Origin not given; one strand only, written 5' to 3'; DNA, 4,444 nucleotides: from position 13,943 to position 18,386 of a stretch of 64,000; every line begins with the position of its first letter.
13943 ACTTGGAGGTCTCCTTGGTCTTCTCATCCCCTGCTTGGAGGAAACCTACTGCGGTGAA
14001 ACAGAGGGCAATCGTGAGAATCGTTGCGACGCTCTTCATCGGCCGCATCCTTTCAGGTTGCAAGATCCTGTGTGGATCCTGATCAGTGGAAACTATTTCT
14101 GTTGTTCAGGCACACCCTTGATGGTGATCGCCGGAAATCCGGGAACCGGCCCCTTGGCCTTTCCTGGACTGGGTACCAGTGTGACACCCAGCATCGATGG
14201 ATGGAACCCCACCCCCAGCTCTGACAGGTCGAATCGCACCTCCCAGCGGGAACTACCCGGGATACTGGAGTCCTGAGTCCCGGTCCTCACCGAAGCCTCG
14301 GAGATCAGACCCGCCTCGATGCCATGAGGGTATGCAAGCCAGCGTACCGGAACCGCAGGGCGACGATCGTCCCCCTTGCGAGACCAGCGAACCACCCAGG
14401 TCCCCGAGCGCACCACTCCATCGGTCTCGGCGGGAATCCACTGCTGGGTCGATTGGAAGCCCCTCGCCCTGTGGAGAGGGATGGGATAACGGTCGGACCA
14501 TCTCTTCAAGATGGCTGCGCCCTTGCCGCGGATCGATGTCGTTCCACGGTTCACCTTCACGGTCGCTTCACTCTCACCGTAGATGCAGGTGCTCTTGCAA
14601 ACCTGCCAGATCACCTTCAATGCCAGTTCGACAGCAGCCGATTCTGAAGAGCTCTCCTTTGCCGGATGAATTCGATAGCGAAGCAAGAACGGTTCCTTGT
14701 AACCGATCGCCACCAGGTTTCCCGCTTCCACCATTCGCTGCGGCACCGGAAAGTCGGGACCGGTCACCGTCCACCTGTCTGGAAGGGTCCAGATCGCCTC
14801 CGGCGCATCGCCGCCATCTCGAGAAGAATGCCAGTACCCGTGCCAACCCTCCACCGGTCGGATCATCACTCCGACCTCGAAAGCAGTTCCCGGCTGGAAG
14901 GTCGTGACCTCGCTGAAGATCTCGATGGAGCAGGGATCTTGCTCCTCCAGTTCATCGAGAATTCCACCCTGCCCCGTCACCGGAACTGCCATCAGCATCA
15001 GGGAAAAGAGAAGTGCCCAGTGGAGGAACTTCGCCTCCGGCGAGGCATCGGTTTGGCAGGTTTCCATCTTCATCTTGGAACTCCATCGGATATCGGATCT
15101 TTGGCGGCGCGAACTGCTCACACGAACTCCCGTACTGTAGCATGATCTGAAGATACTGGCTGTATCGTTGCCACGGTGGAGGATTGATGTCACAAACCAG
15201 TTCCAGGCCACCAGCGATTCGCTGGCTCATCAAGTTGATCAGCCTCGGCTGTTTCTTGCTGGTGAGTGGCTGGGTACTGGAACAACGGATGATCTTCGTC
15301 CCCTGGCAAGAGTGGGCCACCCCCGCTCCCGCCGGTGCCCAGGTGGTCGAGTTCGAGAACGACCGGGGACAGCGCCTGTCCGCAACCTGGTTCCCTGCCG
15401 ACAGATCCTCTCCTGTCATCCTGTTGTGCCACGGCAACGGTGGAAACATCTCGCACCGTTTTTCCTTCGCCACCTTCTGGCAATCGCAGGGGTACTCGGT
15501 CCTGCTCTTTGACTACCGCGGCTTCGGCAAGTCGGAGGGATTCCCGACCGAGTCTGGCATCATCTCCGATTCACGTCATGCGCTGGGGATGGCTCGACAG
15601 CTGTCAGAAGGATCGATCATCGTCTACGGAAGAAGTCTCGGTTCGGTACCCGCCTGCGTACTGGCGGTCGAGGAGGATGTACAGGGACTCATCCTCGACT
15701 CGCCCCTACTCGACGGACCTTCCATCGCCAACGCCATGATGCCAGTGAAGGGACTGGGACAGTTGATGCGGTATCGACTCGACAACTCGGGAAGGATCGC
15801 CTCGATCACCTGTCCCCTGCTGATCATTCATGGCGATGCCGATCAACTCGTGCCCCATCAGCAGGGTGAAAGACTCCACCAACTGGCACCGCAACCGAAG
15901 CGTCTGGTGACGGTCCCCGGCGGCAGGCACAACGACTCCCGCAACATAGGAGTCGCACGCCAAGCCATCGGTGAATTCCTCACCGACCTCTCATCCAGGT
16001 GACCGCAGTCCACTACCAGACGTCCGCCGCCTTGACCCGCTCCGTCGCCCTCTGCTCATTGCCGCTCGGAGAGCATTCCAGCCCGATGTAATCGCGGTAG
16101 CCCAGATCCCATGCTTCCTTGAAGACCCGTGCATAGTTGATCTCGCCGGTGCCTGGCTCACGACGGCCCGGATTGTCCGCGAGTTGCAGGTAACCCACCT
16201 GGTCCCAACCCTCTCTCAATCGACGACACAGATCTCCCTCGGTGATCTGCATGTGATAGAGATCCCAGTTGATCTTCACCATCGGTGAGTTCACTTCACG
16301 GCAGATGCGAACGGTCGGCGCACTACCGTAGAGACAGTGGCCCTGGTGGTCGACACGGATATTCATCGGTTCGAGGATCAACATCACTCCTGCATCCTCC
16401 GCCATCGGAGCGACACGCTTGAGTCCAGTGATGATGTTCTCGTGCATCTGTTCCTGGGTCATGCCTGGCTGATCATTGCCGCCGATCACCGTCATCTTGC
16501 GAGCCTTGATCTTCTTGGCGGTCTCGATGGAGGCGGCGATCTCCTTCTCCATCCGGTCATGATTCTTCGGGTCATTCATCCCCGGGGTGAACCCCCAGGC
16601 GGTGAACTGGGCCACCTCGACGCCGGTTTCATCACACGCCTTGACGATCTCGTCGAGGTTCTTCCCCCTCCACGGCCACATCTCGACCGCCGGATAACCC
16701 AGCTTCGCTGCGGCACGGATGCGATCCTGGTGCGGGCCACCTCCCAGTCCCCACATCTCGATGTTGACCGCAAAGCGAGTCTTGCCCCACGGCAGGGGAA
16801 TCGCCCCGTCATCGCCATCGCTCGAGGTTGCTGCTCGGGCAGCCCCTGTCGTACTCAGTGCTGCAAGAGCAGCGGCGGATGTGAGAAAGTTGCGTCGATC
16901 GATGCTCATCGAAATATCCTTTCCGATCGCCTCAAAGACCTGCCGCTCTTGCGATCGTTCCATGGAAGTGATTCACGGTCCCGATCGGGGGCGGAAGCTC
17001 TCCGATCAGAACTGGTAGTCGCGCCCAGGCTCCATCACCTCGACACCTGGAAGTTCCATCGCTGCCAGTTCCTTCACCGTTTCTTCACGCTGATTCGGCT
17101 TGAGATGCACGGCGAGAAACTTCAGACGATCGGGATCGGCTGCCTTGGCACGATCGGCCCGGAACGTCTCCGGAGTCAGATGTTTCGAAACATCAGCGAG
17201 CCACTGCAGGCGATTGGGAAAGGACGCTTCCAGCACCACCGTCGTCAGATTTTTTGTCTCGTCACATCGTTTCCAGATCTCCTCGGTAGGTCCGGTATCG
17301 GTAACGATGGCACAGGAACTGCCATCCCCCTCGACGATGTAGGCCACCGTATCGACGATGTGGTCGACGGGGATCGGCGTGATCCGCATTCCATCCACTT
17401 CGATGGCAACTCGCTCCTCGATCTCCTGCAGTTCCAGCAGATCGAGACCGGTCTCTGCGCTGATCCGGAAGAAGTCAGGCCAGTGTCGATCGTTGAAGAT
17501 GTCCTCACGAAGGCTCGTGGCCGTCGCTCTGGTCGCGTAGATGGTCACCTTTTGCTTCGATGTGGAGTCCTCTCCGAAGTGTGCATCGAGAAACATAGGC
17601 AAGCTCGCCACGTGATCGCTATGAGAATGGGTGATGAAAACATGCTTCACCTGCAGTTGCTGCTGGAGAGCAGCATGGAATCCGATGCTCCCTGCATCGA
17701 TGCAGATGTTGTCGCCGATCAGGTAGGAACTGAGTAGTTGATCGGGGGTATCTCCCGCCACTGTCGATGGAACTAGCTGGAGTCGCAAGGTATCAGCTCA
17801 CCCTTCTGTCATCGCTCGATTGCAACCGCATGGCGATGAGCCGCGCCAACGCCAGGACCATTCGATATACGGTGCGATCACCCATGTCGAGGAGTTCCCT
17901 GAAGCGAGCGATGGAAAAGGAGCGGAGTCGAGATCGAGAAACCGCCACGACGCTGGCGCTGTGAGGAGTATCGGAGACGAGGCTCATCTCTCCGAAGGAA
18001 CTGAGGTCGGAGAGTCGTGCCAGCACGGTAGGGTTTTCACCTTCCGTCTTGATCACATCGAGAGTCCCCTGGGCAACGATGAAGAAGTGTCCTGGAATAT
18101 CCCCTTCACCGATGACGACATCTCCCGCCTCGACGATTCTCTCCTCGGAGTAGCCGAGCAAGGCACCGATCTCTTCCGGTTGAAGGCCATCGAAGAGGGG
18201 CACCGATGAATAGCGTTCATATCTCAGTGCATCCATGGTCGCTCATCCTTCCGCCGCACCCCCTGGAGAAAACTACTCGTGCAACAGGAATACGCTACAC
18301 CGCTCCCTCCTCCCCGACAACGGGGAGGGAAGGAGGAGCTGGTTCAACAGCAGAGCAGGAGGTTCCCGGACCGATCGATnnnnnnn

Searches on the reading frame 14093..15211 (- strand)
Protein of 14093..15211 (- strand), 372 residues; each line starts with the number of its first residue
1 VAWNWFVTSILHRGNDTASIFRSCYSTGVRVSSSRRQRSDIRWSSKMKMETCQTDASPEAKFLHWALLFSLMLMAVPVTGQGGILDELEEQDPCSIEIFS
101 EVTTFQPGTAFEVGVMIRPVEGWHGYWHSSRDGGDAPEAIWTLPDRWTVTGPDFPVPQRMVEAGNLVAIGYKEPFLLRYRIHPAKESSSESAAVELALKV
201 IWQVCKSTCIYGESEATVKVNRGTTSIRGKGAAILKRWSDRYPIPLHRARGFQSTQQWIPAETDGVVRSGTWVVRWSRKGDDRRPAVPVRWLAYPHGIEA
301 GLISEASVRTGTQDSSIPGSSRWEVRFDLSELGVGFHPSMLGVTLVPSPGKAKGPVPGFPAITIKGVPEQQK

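Call 12: search_protein_families(library=pfam, proteins=[window:14093-15211:-], max_evalue=0.001)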
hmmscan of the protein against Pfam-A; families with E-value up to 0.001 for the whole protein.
window:14093-15211:- (372 aa): 1 family
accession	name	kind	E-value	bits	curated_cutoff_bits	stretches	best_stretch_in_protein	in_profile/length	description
PF11412.14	DsbD_N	-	3.2e-10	40.5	25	1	105-216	15-114/119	Thiol:disulfide interchange protein DsbD, N-terminal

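Call 100: search_protein_families(library=padloc, proteins=[window:14093-15211:-], max_evalue=0.001)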
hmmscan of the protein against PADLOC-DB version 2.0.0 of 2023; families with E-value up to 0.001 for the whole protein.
window:14093-15211:- (372 aa): 0 families

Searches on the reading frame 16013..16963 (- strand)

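Call 12: search_protein_families(library=pfam, proteins=[window:16013-16963:-], max_evalue=0.001)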
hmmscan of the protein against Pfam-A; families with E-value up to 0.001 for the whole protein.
window:16013-16963:- (316 aa): 2 families
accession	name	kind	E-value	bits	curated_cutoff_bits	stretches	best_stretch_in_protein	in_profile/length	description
PF01261.30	AP_endonuc_2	-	4.9e-38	131.7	31.1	1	82-304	1-237/249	Xylose isomerase-like TIM barrel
PF10518.14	TAT_signal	-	0.00083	19.6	22.7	0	21-40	2-21/21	TAT (twin-arginine translocation) pathway signal sequence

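Call 100: search_protein_families(library=padloc, proteins=[window:16013-16963:-], max_evalue=0.001)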
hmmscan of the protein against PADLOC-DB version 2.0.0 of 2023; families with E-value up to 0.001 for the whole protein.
window:16013-16963:- (316 aa): 0 families

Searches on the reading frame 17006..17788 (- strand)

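Call 12: search_protein_families(library=pfam, proteins=[window:17006-17788:-], max_evalue=0.001)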
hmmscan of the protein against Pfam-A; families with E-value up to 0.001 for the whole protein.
window:17006-17788:- (260 aa): 3 families
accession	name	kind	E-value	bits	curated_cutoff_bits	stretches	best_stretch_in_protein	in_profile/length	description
PF12706.13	Lactamase_B_2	-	1.5e-14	54.6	27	1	44-193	28-169/200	Beta-lactamase superfamily domain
PF02112.21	PDEase_II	-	6.9e-12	45.6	23.7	1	46-126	82-161/340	cAMP phosphodiesterases class-II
PF00753.33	Lactamase_B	-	2.9e-07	31.1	22.7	1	21-171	8-156/196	Metallo-beta-lactamase superfamily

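Call 100: search_protein_families(library=padloc, proteins=[window:17006-17788:-], max_evalue=0.001)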
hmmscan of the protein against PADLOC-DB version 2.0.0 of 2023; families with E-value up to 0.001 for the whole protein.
window:17006-17788:- (260 aa): 0 families

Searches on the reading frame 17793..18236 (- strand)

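Call 69: search_protein_families(library=pfam, proteins=[window:17793-18236:-], max_evalue=0.5)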
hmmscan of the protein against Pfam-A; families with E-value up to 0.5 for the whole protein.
window:17793-18236:- (147 aa): 1 family
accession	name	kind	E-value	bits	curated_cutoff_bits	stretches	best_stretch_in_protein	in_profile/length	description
PF00027.35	cNMP_binding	-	7.5e-18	64.7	27.5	1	33-117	2-87/89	Cyclic nucleotide-binding domain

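Call 100: search_protein_families(library=padloc, proteins=[window:17793-18236:-], max_evalue=0.001)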
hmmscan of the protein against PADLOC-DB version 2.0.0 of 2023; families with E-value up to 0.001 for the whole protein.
window:17793-18236:- (147 aa): 3 families
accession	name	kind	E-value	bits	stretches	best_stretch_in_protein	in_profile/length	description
PDLC00731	Effector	-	8.2e-06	23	1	33-139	43-142/306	TIR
PDLC02371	PycTIR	-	1.5e-05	22.5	1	25-138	32-142/288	-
PDLC00734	PycC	-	0.00065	16.9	1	19-145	21-146/374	Pycsar cyclase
